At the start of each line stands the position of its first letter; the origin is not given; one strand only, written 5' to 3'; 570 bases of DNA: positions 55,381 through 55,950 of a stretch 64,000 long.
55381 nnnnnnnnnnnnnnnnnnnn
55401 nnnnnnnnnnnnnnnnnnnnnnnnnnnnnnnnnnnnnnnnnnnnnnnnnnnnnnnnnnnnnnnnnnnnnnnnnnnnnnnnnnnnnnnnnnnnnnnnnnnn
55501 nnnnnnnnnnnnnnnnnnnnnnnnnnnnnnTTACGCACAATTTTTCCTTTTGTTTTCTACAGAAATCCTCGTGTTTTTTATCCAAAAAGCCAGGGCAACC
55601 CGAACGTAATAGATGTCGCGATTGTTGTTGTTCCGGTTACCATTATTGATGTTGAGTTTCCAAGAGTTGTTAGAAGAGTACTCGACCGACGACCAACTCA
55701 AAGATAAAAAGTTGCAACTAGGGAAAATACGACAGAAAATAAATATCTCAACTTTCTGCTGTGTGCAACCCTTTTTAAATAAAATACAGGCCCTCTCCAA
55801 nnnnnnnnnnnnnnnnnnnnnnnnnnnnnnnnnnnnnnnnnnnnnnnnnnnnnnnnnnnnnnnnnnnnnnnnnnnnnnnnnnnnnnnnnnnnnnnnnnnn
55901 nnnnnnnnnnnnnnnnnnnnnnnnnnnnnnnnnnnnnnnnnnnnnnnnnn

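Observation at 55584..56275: TR/VR repeat pair whose divergence is confined to template adenines (DGR mutagenic-homing signature)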

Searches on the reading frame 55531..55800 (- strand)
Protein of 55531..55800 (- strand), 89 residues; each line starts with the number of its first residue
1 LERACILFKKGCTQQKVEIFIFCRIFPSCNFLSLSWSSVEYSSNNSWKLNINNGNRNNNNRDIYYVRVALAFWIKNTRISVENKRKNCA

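Call 8: search_protein_families(library=pfam, proteins=[window:55531-55800:-], max_evalue=0.01)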
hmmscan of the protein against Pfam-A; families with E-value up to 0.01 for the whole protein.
window:55531-55800:- (89 aa): 0 families
